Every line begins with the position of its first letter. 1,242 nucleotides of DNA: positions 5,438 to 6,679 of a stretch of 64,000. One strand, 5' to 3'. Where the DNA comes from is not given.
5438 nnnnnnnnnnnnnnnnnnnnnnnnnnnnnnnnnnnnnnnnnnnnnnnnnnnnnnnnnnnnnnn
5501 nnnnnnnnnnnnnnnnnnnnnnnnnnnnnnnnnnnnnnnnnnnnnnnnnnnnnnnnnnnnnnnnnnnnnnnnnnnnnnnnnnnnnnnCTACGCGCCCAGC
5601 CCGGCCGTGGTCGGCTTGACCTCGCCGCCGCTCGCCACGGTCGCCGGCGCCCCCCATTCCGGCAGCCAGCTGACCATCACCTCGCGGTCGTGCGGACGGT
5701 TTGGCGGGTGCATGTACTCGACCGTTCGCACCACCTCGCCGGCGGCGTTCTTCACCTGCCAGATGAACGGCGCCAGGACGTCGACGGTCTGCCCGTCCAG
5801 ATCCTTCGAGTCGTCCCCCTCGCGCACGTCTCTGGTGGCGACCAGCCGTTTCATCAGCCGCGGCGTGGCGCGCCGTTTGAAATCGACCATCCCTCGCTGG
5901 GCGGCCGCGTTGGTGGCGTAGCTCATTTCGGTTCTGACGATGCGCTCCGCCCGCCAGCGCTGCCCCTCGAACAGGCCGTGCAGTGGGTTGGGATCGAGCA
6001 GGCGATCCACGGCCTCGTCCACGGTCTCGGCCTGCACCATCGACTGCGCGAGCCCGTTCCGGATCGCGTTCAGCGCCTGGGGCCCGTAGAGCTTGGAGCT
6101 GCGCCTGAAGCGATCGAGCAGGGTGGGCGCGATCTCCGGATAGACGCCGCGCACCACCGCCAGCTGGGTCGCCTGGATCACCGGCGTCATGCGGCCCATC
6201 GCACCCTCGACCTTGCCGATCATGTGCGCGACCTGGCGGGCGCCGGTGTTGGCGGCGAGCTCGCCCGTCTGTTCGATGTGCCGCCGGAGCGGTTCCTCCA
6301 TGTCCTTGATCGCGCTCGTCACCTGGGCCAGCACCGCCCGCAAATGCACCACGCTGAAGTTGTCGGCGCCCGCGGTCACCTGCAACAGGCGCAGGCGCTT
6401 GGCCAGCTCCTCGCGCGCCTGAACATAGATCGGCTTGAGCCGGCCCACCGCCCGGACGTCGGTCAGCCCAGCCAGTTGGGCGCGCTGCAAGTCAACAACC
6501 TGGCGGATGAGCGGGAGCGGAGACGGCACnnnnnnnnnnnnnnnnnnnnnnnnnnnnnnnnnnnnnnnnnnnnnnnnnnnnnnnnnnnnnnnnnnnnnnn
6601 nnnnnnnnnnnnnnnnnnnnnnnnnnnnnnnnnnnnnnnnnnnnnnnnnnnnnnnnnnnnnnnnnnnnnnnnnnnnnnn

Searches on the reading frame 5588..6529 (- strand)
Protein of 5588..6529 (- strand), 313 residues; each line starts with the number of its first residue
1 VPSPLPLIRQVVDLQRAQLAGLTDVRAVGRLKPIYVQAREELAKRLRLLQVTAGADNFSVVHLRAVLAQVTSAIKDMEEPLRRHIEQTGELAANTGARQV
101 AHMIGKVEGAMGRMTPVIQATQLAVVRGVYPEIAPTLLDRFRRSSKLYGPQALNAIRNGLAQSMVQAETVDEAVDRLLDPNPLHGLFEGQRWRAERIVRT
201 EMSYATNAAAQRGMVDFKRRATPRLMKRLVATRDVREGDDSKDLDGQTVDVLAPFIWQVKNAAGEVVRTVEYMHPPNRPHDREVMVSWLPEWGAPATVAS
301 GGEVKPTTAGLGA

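Call 8: search_protein_families(library=phrogs, proteins=[window:5588-6529:-], max_evalue=0.01)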
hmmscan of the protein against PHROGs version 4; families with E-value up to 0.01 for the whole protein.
window:5588-6529:- (313 aa): 7 families
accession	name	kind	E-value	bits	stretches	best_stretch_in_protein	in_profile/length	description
phrog_2468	-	head and packaging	7.8e-08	33.1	1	154-257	150-244/303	head morphogenesis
phrog_3517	-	head and packaging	1.5e-07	32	1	70-256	118-299/371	head morphogenesis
phrog_6577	-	unknown function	0.00043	19.7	1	152-286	115-227/1066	-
phrog_18477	-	head and packaging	0.00052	19.8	1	191-255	203-267/760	head morphogenesis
phrog_115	-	head and packaging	0.00063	20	1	154-250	208-293/665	minor head protein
phrog_2662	-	head and packaging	0.0034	17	1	70-255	522-681/717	portal protein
phrog_595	-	head and packaging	0.0097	16.3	0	154-253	191-276/513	head maturation protease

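Call 9: search_protein_families(library=pfam, proteins=[window:5588-6529:-], max_evalue=0.01)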
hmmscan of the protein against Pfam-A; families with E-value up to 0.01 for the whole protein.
window:5588-6529:- (313 aa): 1 family
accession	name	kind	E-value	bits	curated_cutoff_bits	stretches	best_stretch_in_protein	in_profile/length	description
PF04233.19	Phage_Mu_F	-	0.00094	20.3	29.6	1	156-255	3-95/112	Phage Mu protein F like protein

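Call 48: list_cluster_members(proteins=[P0018, window:3399-3584:-, window:3239-3394:-, window:3059-3226:-, window:5588-6529:-, window:2146-2565:-, window:1175-2026:-])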
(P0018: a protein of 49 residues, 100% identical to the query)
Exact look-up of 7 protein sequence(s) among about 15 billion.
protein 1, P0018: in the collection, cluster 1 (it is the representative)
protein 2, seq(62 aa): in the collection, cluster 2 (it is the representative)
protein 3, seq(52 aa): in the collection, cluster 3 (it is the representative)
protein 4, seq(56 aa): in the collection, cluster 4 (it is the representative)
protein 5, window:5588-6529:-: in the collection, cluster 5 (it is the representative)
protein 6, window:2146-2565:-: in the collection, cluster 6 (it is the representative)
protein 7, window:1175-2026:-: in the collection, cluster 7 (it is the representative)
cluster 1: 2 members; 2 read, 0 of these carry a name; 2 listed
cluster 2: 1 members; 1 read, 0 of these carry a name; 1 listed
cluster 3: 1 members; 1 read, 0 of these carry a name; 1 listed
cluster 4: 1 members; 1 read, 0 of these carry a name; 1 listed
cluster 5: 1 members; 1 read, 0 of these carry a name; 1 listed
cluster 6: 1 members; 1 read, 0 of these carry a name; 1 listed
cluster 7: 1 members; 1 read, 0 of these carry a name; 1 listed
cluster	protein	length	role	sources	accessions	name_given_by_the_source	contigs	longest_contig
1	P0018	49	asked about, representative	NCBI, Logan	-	-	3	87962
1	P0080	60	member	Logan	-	-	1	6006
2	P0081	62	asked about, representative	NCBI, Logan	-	-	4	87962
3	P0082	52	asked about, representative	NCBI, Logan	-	-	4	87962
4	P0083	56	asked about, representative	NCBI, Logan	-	-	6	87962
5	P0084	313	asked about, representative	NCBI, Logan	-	-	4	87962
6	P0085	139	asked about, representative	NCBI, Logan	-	-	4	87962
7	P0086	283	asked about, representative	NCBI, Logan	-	-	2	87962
